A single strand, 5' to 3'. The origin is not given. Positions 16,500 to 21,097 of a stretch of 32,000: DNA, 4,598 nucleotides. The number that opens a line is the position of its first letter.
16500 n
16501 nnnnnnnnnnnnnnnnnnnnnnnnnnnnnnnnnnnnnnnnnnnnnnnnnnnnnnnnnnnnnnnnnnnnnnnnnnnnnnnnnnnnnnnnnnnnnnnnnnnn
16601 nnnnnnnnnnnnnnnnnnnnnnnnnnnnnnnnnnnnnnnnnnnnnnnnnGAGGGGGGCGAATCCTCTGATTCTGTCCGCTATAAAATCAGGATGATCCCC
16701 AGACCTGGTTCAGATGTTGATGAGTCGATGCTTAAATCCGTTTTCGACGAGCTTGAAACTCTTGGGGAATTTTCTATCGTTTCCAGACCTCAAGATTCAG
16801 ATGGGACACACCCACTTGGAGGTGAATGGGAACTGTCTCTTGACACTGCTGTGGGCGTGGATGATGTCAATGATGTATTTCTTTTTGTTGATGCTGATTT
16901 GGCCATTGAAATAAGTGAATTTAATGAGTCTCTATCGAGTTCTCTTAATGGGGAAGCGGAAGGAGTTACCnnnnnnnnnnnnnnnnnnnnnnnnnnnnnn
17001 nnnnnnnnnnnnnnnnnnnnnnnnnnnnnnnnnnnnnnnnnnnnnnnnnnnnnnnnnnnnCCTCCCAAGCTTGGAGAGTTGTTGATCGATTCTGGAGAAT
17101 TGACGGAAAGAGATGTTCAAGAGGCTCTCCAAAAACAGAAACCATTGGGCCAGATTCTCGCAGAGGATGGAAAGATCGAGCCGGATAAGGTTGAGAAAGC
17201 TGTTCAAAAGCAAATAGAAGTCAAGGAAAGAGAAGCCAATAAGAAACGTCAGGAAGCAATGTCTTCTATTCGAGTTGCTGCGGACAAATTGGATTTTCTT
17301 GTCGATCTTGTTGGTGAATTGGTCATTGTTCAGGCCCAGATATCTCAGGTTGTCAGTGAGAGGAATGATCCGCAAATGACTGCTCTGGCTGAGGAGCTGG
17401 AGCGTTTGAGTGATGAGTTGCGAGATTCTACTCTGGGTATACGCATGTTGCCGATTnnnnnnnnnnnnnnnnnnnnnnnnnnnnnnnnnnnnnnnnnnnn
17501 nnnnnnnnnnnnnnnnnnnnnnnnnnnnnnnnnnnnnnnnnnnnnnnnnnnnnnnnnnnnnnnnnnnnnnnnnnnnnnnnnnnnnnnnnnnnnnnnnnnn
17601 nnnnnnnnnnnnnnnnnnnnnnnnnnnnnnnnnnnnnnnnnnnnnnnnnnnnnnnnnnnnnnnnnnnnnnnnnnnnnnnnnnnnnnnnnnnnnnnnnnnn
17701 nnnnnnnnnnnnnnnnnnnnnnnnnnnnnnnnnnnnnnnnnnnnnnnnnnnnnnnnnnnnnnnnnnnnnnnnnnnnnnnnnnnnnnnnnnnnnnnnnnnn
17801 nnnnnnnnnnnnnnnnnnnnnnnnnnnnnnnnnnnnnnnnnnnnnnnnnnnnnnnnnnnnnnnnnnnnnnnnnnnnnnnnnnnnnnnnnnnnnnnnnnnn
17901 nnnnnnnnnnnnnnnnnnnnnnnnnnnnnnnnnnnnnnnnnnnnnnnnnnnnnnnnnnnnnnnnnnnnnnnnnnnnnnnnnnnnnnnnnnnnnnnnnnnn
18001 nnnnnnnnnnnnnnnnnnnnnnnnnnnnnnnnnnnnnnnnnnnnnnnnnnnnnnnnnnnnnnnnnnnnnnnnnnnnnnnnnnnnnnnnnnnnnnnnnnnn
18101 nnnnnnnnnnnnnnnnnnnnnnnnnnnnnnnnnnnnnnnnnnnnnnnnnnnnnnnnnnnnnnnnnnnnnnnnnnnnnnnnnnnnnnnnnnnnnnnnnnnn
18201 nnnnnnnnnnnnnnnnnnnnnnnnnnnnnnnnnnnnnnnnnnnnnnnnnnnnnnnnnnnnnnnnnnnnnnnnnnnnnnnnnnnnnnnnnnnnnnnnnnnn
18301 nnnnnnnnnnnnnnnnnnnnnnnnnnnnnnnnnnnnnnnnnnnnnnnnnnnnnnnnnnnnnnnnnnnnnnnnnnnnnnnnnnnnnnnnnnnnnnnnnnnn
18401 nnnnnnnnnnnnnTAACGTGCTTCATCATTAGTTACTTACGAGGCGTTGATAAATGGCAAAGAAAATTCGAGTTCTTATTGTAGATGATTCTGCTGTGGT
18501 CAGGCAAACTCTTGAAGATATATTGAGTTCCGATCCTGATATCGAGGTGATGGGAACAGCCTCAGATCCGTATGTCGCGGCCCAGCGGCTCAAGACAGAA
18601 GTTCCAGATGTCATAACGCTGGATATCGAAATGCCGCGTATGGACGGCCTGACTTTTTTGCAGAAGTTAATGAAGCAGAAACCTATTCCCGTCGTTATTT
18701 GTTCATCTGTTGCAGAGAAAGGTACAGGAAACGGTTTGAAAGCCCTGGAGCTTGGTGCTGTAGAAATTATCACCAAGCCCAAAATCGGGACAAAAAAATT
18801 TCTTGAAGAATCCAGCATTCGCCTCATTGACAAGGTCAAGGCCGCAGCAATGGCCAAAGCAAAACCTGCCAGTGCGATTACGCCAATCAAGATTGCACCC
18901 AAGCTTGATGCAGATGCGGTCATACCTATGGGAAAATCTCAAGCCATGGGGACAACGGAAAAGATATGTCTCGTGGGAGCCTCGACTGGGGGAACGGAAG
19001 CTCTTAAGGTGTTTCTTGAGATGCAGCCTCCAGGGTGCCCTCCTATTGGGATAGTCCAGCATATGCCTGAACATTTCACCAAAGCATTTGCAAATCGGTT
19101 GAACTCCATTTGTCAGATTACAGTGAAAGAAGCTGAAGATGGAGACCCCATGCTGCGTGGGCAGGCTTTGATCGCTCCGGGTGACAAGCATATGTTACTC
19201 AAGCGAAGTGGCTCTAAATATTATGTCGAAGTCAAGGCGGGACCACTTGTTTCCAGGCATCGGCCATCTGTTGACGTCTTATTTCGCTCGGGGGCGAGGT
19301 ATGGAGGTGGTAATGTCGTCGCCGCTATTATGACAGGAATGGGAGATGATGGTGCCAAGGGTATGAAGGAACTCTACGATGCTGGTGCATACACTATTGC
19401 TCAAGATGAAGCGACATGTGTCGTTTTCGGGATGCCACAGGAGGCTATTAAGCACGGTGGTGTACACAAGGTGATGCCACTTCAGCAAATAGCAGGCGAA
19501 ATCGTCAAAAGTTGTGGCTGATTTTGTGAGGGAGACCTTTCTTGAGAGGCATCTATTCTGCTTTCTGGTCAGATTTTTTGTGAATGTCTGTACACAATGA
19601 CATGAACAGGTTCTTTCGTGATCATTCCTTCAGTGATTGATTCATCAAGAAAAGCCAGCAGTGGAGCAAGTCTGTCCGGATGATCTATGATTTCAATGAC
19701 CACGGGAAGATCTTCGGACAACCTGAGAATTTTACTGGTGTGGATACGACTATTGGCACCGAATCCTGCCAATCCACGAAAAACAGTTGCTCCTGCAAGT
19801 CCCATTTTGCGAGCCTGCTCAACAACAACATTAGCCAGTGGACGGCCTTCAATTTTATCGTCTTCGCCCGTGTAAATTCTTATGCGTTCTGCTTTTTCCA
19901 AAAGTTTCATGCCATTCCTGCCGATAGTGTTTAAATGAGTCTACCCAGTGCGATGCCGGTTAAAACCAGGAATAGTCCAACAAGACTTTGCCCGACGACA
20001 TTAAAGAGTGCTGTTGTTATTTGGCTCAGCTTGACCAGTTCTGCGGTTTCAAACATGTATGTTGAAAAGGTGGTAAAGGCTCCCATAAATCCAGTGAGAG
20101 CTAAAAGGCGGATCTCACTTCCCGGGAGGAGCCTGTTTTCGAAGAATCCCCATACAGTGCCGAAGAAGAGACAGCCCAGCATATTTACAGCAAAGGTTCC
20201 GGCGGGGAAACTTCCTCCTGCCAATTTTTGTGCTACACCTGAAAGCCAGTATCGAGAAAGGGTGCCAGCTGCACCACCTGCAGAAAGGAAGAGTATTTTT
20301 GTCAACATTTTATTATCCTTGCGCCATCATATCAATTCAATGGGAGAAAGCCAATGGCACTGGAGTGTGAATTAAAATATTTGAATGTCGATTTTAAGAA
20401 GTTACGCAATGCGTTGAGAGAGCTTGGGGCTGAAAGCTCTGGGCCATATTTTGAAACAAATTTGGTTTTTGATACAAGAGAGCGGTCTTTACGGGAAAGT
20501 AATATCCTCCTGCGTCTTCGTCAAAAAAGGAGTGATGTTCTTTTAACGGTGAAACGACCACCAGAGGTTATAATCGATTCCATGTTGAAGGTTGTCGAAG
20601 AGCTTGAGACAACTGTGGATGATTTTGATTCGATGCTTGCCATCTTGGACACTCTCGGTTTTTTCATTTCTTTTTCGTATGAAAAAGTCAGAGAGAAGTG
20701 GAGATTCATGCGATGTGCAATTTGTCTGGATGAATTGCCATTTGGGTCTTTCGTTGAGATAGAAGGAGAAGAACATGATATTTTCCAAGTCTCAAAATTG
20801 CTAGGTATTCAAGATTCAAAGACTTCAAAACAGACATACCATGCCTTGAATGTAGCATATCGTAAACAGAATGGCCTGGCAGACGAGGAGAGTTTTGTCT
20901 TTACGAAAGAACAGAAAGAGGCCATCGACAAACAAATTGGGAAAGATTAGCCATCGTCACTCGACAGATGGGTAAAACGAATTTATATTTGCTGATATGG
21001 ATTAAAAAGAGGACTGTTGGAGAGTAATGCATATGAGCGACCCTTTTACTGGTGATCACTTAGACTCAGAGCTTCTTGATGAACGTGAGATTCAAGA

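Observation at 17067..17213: Two tandem MshEN/T2SSE_N-like 24-residue motifs inside the CheA linker (possible c-di-GMP input)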

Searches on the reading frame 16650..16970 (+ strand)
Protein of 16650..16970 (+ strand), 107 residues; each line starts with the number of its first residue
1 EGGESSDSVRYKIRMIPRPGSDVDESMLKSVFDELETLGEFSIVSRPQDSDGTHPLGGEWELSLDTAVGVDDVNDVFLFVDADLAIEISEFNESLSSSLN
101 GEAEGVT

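Call 58: search_solved_structures(query=window:16650-16970:+, max_evalue=10, show_alignments=1)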
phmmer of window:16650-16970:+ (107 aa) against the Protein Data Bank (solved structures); distinct sequences matched with E-value up to 10: 0.

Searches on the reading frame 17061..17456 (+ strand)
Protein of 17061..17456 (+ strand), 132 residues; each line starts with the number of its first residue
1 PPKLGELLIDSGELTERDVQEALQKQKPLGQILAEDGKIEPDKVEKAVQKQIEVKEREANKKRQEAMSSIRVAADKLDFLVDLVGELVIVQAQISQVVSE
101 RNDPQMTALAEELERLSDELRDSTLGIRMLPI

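Call 41: find_related_loci(query=window:17061-17456:+, collection=genome_contigs, flank=5000)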
Query window:17061-17456:+ (132 aa) in genome_contigs; peptide patterns used: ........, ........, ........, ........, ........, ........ (x = any residue, [..] = any of these).
600 stretches matched a pattern (row limit reached: there are more); 56 encode a relative of the query (tblastn E <= 1e-3); 56 distinct loci.
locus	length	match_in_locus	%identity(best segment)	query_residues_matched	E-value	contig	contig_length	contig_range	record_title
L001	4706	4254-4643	78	3-132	4e-64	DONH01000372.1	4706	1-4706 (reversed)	MAG TPA_asm: Planctomycetaceae bacterium isolate UBA12365 contig_216910, whole genome shotgun sequence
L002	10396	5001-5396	78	1-132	3e-64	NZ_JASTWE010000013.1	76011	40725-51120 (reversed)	Pseudodesulfovibrio pelocollis strain SB368 13, whole genome shotgun sequence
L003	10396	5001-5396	73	1-132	1e-60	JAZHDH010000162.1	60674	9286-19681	MAG: Pseudodesulfovibrio sp. isolate Bin21Zod NODE_32_length_60674_cov_265.244956, whole genome shotgun sequence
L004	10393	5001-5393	72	2-132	4e-59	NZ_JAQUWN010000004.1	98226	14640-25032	MAG: Pseudodesulfovibrio sp. isolate STD2_191 NODE_663_length_98226_cov_5.548691_Sandtown_D2, whole genome shotgun seque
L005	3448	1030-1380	79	16-132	2e-57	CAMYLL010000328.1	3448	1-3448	MAG: uncultured Pseudodesulfovibrio sp. isolate FCS_M_Desulfobacterota_19 genome assembly, contig: NODE_45034_length_344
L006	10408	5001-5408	68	2-132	5e-54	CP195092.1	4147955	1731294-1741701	Desulfovibrio caledoniensis strain lm2024 chromosome, complete genome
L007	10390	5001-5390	70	3-132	2e-54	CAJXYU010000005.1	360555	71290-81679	MAG TPA_asm: uncultured Desulfovibrio sp. isolate SRR6201695_bin.5_MetaBAT_v2.12.1_MAG genome assembly, contig: NODE_18_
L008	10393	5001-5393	68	2-132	2e-52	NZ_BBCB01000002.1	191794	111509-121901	Salidesulfovibrio brasiliensis JCM 12178, whole genome shotgun sequence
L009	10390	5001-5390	68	3-132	3e-49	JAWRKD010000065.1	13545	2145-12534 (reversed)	MAG: Desulfovibrionaceae bacterium isolate ADS12 c_000000076717, whole genome shotgun sequence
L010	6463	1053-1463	65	3-132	4e-49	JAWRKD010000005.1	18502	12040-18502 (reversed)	MAG: Desulfovibrionaceae bacterium isolate ADS12 c_000000008034, whole genome shotgun sequence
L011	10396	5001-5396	62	1-132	5e-49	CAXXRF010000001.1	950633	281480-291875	MAG: Maridesulfovibrio sp. isolate e70aa17a-841f-4807-9201-b5078b9fa432 genome assembly, contig: contig_1, whole genome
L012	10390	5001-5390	61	3-132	1e-46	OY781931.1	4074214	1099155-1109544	MAG: Maridesulfovibrio sp. isolate 42758462-51a7-43a4-8c96-062141770230 genome assembly, chromosome: 1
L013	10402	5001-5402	60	3-132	3e-46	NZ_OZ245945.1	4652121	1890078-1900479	MAG: Maridesulfovibrio sp. isolate 227629a5-9d24-4079-af3c-2046eb677fbc chromosome 1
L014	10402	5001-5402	62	3-132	3e-45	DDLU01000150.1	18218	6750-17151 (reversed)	MAG TPA_asm: Desulfovibrio sp. UBA2564 UBA2564_contig_32527, whole genome shotgun sequence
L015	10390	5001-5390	58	3-132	6e-45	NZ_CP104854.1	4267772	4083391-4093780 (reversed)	Maridesulfovibrio sp. FT414 chromosome, complete genome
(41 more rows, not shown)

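Call 45: search_protein_representatives(alignment_id=A2)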
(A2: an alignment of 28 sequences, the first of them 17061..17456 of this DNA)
Query: 28 sequences, 132 profile positions. Proteins with E-value up to 0.001 (for the whole library): 7231; up to 1e-10: 1337; up to 1e-30: 47. The best 150 are listed.
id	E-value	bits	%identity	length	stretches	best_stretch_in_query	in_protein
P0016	1.1e-60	219.6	-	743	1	2-132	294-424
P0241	2.9e-55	202.0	-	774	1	2-132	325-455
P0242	9.2e-51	187.5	-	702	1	2-132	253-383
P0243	1.1e-41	158.1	-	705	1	2-132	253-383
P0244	3.8e-39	149.9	-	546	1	2-132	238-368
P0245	5.5e-39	149.4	-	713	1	2-132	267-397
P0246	3.2e-38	146.9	-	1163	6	3-55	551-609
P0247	3.4e-38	146.8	-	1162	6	2-53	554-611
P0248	6.8e-38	145.8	-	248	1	2-132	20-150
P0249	1.1e-37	145.2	-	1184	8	2-53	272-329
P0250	1.3e-37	144.9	-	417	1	2-132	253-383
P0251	4.1e-37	143.3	-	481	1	2-132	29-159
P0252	1.9e-36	141.1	-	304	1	2-132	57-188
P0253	3.2e-36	140.4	-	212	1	2-132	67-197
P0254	3.3e-35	137.2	-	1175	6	2-53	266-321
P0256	8.3e-35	135.9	-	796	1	2-132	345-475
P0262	2.5e-34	134.3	-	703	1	2-132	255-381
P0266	7.4e-34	132.8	-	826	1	2-132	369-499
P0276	4.1e-32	127.1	-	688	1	2-132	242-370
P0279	8.9e-32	126.0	-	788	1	2-132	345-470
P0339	7.0e-26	107.0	-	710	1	2-132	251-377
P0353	8.5e-25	103.5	-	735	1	2-132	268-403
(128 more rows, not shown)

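Call 49: predict_structure(alignment_id=A2)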
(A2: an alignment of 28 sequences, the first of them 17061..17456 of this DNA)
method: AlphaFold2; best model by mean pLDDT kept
length: 132 residues; sequences in the alignment: 28
mean_pLDDT: 82.1   pTM: 0.46
mean pLDDT of the five models: 82.1, 79.8, 76.9, 76.6, 76.5
residues with pLDDT >= 90: 43; 70-90: 72; 50-70: 16; < 50: 1
segments of 3 or more residues with pLDDT < 50: none
pLDDT, mean of each block of 10 residues (from residue 1): 70 76 67 73 79 83 82 88 93 94 93 94 81 56
secondary structure, 60 per line:
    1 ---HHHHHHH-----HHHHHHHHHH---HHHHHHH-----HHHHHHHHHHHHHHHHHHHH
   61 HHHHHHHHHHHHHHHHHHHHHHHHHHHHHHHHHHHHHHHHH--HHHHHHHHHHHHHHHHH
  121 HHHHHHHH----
elements in order: H4-10 H16-25 H29-35 H41-101 H104-128

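Call 65: list_cluster_members(proteins=[P0241, P0242, P0245, P0256, P0262, P0266, P0276, P0279, P0339, P0353])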
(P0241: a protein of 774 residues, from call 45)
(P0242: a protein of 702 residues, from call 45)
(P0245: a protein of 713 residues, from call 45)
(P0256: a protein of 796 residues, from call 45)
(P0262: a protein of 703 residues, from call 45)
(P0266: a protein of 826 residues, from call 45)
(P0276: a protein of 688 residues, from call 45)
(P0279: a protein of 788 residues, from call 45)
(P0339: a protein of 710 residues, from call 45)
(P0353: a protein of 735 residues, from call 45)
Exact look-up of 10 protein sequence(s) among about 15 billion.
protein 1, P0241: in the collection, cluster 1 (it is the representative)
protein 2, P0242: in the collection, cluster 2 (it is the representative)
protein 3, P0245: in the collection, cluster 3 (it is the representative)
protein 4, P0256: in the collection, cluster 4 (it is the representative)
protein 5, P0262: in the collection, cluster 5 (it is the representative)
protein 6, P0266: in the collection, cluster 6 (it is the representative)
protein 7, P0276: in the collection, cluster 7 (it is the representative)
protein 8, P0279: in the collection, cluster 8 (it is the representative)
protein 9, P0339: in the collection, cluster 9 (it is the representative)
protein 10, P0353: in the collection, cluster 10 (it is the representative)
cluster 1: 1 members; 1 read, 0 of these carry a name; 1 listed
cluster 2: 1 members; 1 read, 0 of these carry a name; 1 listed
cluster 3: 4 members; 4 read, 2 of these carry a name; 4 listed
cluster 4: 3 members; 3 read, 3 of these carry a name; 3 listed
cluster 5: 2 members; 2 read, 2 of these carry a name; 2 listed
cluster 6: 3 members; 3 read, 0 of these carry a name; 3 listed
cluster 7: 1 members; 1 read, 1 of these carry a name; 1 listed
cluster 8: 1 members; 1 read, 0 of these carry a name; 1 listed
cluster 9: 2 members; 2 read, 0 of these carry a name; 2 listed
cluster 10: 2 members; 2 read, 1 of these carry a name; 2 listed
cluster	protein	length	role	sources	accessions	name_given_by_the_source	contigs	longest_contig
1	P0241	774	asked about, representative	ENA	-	-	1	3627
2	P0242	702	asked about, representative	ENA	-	-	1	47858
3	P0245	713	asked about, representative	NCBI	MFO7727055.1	MAG: chemotaxis protein CheA [Desulfonatronovibrio sp.]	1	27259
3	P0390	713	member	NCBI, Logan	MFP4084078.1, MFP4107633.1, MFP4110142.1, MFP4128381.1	MAG: chemotaxis protein CheW [Desulfonatronovibrio sp.]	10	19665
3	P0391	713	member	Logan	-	-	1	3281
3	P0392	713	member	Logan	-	-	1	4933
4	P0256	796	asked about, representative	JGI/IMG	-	chemotaxis protein histidine kinase CheA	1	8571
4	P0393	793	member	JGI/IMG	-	chemotaxis protein histidine kinase CheA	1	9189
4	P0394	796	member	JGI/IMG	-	chemotaxis protein histidine kinase CheA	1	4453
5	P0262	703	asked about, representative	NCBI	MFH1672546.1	MAG: chemotaxis protein CheA [Pseudomonadota bacterium]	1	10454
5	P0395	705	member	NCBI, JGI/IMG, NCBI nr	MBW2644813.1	MAG: chemotaxis protein CheA [Deltaproteobacteria bacterium] | chemotaxis protein CheA [Deltaproteobacteria bacterium]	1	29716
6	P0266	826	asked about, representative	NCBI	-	-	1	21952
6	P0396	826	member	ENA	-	-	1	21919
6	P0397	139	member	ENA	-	-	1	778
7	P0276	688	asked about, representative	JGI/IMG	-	two-component system chemotaxis sensor kinase CheA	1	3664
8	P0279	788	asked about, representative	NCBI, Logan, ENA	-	-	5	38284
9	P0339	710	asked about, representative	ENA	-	-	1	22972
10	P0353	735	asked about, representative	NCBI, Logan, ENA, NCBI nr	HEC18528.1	MAG TPA: chemotaxis protein CheA [Gammaproteobacteria bacterium] | chemotaxis protein CheA [Gammaproteobacteria bacterium]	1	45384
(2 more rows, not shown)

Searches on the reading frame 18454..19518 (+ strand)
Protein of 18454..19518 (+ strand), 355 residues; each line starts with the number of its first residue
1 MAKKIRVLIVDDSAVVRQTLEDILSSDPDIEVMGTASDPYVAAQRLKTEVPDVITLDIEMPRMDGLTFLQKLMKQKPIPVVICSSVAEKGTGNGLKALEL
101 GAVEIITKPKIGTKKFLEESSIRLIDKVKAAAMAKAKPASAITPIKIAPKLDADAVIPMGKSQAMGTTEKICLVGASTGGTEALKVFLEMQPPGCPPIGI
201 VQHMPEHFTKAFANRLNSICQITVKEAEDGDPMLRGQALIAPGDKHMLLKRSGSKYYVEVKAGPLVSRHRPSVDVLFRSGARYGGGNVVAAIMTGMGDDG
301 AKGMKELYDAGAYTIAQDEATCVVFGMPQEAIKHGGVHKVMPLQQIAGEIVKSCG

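Call 26: search_protein_families(library=pfam, proteins=[window:18454-19518:+], max_evalue=0.001)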
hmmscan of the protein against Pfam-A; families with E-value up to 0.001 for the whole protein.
window:18454-19518:+ (355 aa): 2 families
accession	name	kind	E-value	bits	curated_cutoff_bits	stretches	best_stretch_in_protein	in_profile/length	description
PF01339.22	CheB_methylest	-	6.2e-65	218.6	24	1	173-350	2-174/174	CheB methylesterase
PF00072.30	Response_reg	-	5.1e-22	78.6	30.2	1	7-109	1-100/111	Response regulator receiver domain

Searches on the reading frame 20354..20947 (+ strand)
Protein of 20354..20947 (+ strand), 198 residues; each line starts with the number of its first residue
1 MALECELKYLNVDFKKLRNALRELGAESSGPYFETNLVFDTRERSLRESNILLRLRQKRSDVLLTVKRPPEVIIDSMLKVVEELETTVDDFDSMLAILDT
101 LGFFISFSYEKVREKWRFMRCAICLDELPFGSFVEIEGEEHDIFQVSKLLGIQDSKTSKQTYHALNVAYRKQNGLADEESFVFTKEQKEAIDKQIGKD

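Call 26: search_protein_families(library=pfam, proteins=[window:20354-20947:+], max_evalue=0.001)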
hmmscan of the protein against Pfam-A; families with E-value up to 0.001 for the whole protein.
window:20354-20947:+ (198 aa): 1 family
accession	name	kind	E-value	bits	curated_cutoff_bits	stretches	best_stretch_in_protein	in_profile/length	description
PF01928.26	CYTH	-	1.4e-17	64.6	23.2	1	3-150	2-157/179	CYTH domain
